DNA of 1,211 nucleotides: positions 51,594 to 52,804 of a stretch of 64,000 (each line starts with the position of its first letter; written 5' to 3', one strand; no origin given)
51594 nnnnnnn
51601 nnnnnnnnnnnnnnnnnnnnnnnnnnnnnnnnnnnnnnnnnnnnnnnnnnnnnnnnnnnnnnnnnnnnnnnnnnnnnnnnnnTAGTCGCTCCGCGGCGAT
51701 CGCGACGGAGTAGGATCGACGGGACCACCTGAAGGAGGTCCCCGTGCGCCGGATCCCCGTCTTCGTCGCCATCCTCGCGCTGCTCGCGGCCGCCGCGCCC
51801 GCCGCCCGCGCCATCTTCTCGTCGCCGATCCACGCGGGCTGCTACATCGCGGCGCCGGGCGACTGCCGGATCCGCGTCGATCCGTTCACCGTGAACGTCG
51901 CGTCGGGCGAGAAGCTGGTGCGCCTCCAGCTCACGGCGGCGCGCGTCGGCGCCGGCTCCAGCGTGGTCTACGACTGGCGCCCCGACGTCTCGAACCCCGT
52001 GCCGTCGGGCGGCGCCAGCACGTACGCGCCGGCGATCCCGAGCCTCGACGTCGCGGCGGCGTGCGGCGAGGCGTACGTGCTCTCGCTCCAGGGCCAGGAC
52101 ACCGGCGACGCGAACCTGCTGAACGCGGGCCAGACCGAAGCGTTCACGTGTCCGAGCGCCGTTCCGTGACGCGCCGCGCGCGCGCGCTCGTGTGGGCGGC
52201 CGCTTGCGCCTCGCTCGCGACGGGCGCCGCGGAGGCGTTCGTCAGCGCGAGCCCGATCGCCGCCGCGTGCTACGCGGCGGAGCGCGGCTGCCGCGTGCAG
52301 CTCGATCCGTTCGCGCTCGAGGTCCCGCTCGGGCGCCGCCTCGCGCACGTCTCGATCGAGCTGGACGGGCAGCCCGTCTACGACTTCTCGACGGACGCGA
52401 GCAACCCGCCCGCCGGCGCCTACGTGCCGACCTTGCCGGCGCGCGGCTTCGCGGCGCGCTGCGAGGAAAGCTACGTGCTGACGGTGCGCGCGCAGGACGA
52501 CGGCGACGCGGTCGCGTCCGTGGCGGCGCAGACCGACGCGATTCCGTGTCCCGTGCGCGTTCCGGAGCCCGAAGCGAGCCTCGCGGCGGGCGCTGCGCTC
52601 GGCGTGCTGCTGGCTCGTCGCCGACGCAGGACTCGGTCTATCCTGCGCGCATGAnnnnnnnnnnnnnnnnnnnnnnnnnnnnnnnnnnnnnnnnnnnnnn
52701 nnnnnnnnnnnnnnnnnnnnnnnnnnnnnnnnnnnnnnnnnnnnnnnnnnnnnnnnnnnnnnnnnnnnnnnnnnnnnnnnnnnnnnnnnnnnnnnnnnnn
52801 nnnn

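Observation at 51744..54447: Two tandem 4-Cys secreted paralogs (one PEP-CTERM-tagged) translationally coupled to a cytoplasmic Baeyer-Villiger monooxygenase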

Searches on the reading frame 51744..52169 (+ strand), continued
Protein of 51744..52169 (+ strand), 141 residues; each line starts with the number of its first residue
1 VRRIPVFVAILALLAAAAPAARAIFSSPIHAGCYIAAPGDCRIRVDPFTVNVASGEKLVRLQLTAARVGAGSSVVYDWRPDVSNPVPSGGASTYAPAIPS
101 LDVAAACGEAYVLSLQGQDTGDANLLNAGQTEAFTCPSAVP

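Call 33: find_encoding_contigs(protein=P0002, flank=10000, max_places=3)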
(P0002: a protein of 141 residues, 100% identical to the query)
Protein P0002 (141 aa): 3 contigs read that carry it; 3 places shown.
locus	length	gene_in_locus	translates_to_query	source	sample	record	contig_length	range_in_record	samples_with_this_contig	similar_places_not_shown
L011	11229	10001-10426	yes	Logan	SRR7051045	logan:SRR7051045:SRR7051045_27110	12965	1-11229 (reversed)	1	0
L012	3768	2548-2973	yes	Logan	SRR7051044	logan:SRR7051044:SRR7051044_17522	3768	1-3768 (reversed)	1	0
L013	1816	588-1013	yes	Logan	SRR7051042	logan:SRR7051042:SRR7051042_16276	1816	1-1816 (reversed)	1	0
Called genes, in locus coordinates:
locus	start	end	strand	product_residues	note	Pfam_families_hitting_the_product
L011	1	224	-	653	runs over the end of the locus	?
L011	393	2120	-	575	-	PF02776:TPP_enzyme_N, PF00205:TPP_enzyme_M, PF02775:TPP_enzyme_C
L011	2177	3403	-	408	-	PF00067:p450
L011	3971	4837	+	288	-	PF11583:AurF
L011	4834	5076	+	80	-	-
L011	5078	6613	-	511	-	PF00501:AMP-binding, PF13193:AMP-binding_C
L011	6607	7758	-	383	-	PF01494:FAD_binding_3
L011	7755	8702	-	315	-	PF01522:Polysacc_deac_1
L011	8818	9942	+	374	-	-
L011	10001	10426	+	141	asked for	-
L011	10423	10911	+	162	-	-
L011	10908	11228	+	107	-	?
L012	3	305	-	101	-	?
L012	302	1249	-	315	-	PF01522:Polysacc_deac_1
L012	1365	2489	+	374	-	-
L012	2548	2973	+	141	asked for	-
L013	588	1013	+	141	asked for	-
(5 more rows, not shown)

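Call 37: find_encoding_contigs(protein=P0006, flank=5000, max_places=3)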
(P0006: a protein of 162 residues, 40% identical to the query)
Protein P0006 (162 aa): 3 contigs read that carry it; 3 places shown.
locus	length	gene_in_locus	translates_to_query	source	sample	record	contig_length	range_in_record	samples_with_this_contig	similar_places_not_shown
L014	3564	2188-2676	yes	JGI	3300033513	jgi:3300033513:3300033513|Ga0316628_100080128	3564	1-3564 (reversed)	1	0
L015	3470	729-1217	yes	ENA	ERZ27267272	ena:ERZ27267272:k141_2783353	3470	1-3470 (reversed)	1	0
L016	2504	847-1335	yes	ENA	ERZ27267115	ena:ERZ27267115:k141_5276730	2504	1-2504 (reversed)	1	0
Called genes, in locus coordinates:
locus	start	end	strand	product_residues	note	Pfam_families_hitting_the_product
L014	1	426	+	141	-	?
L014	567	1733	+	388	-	PF00990:GGDEF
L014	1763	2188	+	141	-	-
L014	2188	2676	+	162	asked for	-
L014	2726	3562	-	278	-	?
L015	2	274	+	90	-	?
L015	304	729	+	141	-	-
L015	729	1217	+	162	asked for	-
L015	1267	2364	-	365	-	PF10340:Say1_Mug180, PF20434:BD-FAE (weak), PF07859:Abhydrolase_3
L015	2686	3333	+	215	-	-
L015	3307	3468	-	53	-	?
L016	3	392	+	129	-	?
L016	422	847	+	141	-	-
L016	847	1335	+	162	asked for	-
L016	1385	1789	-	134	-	PF07859:Abhydrolase_3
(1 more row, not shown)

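Call 38: find_encoding_contigs(protein=P0004, flank=5000, max_places=3)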
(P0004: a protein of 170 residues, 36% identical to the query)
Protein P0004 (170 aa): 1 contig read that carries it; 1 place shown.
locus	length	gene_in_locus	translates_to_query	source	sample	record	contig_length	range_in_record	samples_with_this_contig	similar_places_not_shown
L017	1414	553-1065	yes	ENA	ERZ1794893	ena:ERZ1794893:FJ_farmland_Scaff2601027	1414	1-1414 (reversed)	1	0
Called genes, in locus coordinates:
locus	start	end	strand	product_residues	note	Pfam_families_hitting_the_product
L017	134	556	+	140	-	-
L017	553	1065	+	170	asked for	-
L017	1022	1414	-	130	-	?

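Call 42: find_related_loci(query=A2, collection=genome_contigs, flank=8000)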
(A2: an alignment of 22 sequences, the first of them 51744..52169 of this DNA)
Query A2 (141 aa) in genome_contigs; peptide patterns used: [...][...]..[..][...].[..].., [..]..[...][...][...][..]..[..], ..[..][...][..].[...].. (x = any residue, [..] = any of these).
68 stretches matched a pattern; 33 encode a relative of the query (tblastn E <= 1e-3); 33 distinct loci.
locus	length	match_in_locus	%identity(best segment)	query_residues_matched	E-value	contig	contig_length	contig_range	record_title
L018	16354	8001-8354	61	24-141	1e-47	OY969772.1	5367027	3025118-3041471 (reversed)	MAG: uncultured Chloroflexia bacterium isolate MFD02416.bin.2.42 genome assembly, chromosome: 1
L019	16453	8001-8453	50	5-141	7e-45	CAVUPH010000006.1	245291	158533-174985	MAG: uncultured delta proteobacterium isolate MFD05942.bin.2.166 genome assembly, contig: contig_13664, whole genome sho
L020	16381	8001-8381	54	15-141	6e-44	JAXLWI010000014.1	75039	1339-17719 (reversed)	MAG: Anaerolineae bacterium isolate STL-CHL19 C2.143.fa-14, whole genome shotgun sequence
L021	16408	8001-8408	51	3-141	3e-43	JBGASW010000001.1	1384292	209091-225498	MAG: Thermoanaerobaculia bacterium isolate MAG_AAO_H10.96 AAOH10-96_opera_contig_3, whole genome shotgun sequence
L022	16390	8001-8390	53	9-141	2e-43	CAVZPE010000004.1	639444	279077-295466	MAG: uncultured Acidobacteriota bacterium isolate MFD05942.bin.2.82 genome assembly, contig: contig_11545, whole genome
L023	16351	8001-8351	56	24-141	1e-42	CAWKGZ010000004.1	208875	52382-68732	MAG: uncultured Chloroflexia bacterium isolate MFD04716.bin.2.174 genome assembly, contig: contig_19478, whole genome sh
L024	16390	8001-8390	51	5-139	2e-42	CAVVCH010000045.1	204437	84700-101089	MAG: uncultured delta proteobacterium isolate MFD02809.bin.1.206 genome assembly, contig: contig_66331, whole genome sho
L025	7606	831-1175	58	21-141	2e-42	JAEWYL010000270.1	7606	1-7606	MAG: Chloroflexota bacterium isolate OH_SFB_172 k127_1004779, whole genome shotgun sequence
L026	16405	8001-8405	57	7-141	1e-42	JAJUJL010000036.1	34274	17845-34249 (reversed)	MAG: Chloroflexota bacterium isolate bin116 k141_670690_length_34274_cov_19.2834, whole genome shotgun sequence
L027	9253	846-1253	53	7-139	2e-42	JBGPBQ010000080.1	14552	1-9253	MAG: Anaerolineae bacterium isolate OBJ_0618_130150_101 k141_3112654_length_14552_cov_10.0000, whole genome shotgun sequ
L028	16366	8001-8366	57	17-138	2e-42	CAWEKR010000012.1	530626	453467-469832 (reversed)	MAG: uncultured Chloroflexia bacterium isolate MFD05942.bin.3.255 genome assembly, contig: contig_352, whole genome shot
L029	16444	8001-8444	50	3-141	2e-42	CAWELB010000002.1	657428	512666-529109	MAG: uncultured Chloroflexia bacterium isolate MFD05942.bin.1.323 genome assembly, contig: contig_15973, whole genome sh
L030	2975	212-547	58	24-141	4e-42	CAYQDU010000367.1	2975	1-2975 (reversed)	MAG TPA_asm: uncultured Anaerolinea sp. isolate binchicken_co20_395 genome assembly, contig: NODE_60035_length_2975_cov_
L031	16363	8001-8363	56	20-141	7e-42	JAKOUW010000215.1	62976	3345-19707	MAG: Chloroflexota bacterium isolate JPNG_maxbin.019 k201_641147, whole genome shotgun sequence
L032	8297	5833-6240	50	7-139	1e-41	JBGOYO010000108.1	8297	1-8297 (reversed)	MAG: Anaerolineae bacterium isolate OBJ_0618_130150_41 k141_1398842_length_8297_cov_21.5907, whole genome shotgun sequen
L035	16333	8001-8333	56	30-141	2e-38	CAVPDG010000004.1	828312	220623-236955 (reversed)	MAG: uncultured Chloroflexia bacterium isolate MFD00032.bin.2.110 genome assembly, contig: contig_12899, whole genome sh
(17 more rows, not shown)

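Call 50: search_solved_structures(query=A2, max_evalue=10)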
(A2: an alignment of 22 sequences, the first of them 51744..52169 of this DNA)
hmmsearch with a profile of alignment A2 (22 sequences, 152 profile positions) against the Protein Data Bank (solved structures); distinct sequences matched with E-value up to 10: 7.
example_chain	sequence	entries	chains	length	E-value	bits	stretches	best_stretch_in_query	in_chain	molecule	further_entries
9ow3_C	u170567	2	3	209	0.016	18.2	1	58-151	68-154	Spike glycoprotein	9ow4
9ow5_C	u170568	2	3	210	0.048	16.7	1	57-151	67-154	Spike glycoprotein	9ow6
9xwm_A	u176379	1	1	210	0.051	16.6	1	65-151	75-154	MO1 RBD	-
27oa_C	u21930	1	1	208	0.071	16.1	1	64-151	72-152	RU15-1 RBD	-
9xwn_A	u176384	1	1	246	0.089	15.8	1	57-151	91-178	Ru15-1 RBD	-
9xwa_D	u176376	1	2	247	0.09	15.8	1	57-151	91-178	RU15-1 RBD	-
5lxk_A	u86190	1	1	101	0.38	13.8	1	73-137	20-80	Decoration protein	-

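Call 56: search_protein_families(library=ncbifam, proteins=[P0024, P0033, P0064, P0073, P0086, P0036, P0040, P0057, P0034, P0047], max_evalue=1)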
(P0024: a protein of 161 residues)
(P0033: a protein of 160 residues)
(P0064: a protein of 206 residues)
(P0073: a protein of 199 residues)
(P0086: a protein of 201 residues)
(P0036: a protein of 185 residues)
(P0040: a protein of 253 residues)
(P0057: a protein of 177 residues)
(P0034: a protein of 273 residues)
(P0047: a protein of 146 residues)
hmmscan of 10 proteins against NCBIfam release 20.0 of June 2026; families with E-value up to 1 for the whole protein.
P0024 (161 aa): 0 families

P0033 (160 aa): 0 families

P0064 (206 aa): 1 family
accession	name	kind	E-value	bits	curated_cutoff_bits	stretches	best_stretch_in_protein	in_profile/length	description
NF053838.1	hit_Bd0108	equivalog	0.14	12.7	40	1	20-71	9-56/94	predatory lifecycle switch protein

P0073 (199 aa): 0 families

P0086 (201 aa): 0 families

P0036 (185 aa): 0 families

P0040 (253 aa): 0 families

P0057 (177 aa): 3 families
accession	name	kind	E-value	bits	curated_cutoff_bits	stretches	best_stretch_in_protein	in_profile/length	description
NF041540.1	dockerin_GC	domain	0.00014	22.2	29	1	119-172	4-66/67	GC-type dockerin domain-anchored protein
NF045500.1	Omp28_seleno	equivalog_domain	0.022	14.1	200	1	103-168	303-374/377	Omp28-related selenoprotein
NF049990.1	CellobisidaseCelK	equivalog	0.058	11.5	1700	1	112-165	824-878/889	cellulose 1,4-beta-cellobiosidase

P0034 (273 aa): 0 families

P0047 (146 aa): 1 family
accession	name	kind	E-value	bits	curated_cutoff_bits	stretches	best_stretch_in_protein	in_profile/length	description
NF041932.1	MzaB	equivalog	0.27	9.5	850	1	61-95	192-226/480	MZA anti-phage system associated ATPase MzaB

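Call 76: search_protein_families(library=pfam, alignment_id=A2, max_evalue=1)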
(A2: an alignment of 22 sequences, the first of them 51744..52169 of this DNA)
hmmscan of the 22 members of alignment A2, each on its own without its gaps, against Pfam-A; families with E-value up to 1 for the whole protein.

A. member 1, window:51744-52169:+ (141 aa): 1 family
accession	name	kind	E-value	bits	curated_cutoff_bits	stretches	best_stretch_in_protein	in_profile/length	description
PF16981.10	Chi-conotoxin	-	0.084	13.6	27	1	1-23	1-22/60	chi-Conotoxin or t superfamily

B. families by the number of members that match (of 22 scanned): 11 families
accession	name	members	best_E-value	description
PF12911.12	OppC_N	2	0.093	N-terminal TM domain of oligopeptide transport permease C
PF08105.16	Antimicrobial10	1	0.0075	Metchnikowin family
PF19885.4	DUF6358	1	0.022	Family of unknown function (DUF6358)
PF07589.16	PEP-CTERM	1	0.076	PEP-CTERM motif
PF16981.10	Chi-conotoxin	1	0.084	chi-Conotoxin or t superfamily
PF04995.19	CcmD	1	0.11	Heme exporter protein D (CcmD)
PF20719.2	Med16_C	1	0.13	Mediator complex subunit 16, C-terminal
PF13567.11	DUF4131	1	0.15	Domain of unknown function (DUF4131)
PF18717.6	CxC4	1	0.23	CxC4 like cysteine cluster associated with KDZ transposases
PF13811.11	DUF4186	1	0.29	Domain of unknown function (DUF4186)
PF05359.17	DUF748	1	0.44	Domain of Unknown Function (DUF748)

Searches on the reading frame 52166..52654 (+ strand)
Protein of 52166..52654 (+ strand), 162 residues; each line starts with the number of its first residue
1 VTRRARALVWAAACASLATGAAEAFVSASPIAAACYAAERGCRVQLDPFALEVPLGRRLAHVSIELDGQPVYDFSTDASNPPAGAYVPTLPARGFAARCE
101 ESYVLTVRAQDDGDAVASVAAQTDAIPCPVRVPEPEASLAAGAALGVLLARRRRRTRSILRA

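Call 6: search_protein_families(library=pfam, proteins=[window:52166-52654:+], max_evalue=1)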
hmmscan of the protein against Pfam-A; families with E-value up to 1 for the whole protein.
window:52166-52654:+ (162 aa): 1 family
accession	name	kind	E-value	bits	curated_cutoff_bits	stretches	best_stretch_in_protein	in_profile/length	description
PF07589.16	PEP-CTERM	-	0.076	13.6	20.7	1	132-154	2-24/24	PEP-CTERM motif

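Call 7: search_protein_families(library=ncbifam, proteins=[window:52166-52654:+], max_evalue=1)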
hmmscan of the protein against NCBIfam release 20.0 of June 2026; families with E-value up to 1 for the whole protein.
window:52166-52654:+ (162 aa): 5 families
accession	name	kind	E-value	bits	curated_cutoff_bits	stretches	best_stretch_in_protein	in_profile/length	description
NF038129.1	PEP_NF038129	equivalog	6.4e-05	22.9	65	1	110-155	150-194/194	NF038129 family PEP-CTERM protein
TIGR02595.1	PEP_CTERM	domain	0.0066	17.2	16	1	132-155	1-24/24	PEP-CTERM sorting domain-containing protein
NF041927.1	Xrt_dep_XDP1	equivalog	0.015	15.3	125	1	111-154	198-241/242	exosortase-dependent surface protein XDP1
NF033554.9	floc_PepA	equivalog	0.055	13.3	80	1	112-156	221-261/261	flocculation-associated PEP-CTERM protein PepA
NF038126.1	PEP_CTERM_FxDxF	subfamily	0.074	13.3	50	1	100-153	114-165/165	FxDxF family PEP-CTERM protein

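Call 70: predict_structure(alignment_id=A3)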
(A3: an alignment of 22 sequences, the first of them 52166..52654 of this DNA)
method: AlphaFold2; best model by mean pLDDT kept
length: 162 residues; sequences in the alignment: 22
mean_pLDDT: 87.8   pTM: 0.70
mean pLDDT of the five models: 87.8, 85.0, 84.7, 82.3, 81.4
residues with pLDDT >= 90: 85; 70-90: 65; 50-70: 12; < 50: 0
segments of 3 or more residues with pLDDT < 50: none
pLDDT, mean of each block of 10 residues (from residue 1): 84 73 82 95 95 92 96 84 77 93 97 94 97 76 86 85 79
secondary structure, 60 per line:
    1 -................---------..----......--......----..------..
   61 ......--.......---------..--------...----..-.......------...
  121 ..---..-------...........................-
elements in order: H2-17 E33-38 E41-46 E59-66 E69-75 E95-97 E105-111 E118-122 H135-161

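Call 75: fold_search(model_id=the predicted structure, library=pdb)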
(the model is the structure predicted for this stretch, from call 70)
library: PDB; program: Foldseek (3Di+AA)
matches with E <= 10: 1285; with E <= 0.001: 0
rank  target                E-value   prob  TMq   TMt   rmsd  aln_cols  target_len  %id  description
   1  3pe9_B                8.1e-03  1.00  0.35  0.58   4.7       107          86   15  Structures of Clostridium thermocellum CbhA fibronectin(III)-like modules (released 2011-11-23)
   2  6w8u_A                8.5e-03  0.99  0.33  0.36   9.7       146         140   22  Cryo-EM of the Pyrobaculum arsenaticum pilus (released 2020-07-08)
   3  3pe9_A                1.3e-02  1.00  0.35  0.55   5.5       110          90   14  Structures of Clostridium thermocellum CbhA fibronectin(III)-like modules (released 2011-11-23)
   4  5aa7_A                1.7e-02  1.00  0.33  0.37   3.4        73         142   11  Structural and functional characterization of a chitin-active 15.5 kDa lytic polysaccharide monooxygenase domain from  (released 2015-12-09)
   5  6ncw_C                2.3e-02  1.00  0.40  0.14   5.1       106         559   13  Crystal structure of a GH2 beta-galacturonidase from Eisenbergiella tayi bound to glycerol (released 2019-02-20)
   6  6ncw_B                2.3e-02  1.00  0.38  0.13   6.4       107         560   12  Crystal structure of a GH2 beta-galacturonidase from Eisenbergiella tayi bound to glycerol (released 2019-02-20)
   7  3pdd                  2.3e-02  0.99  0.34  0.29   5.4       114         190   13  Structures of Clostridium thermocellum CbhA fibronectin(III)-like modules (released 2011-11-23)
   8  3idu_A                2.4e-02  1.00  0.42  0.55   4.6       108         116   10  Crystal Structure of the CARDB domain of the PF1109 protein in complex with di-metal ions from Pyrococcus furiosus, No (released 2009-08-04)
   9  6i60_A                2.8e-02  0.99  0.38  0.09   5.3       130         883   11  Structure of alpha-L-rhamnosidase from Dictyoglumus thermophilum (released 2019-02-06)
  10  7brs_C                2.8e-02  0.87  0.29  0.06   7.1       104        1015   16  E.coli beta-galactosidase (E537Q) in complex with fluorescent probe KSA02 (released 2021-03-03)
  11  6gsz_A                3.0e-02  0.93  0.31  0.08   7.4       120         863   13  Crystal structure of native alfa-L-rhamnosidase from Aspergillus terreus (released 2018-11-14)
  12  4hji_B                3.2e-02  0.66  0.26  0.27  12.3       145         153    8  Structure of the CooA pilin subunit from enterotoxigenic Escherichia coli (released 2012-12-19)
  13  3vd5_A                3.3e-02  0.92  0.30  0.07   6.4       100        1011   18  E. coli (lacZ) beta-galactosidase (N460S) (released 2012-04-11)
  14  3w5n                  3.5e-02  0.97  0.33  0.07   7.4       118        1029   14  Crystal Structure of Streptomyces avermitilis alpha-L-rhamnosidase complexed with L-rhamnose (released 2013-03-20)
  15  3idu_B                3.9e-02  1.00  0.43  0.59   4.5       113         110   10  Crystal Structure of the CARDB domain of the PF1109 protein in complex with di-metal ions from Pyrococcus furiosus, No (released 2009-08-04)
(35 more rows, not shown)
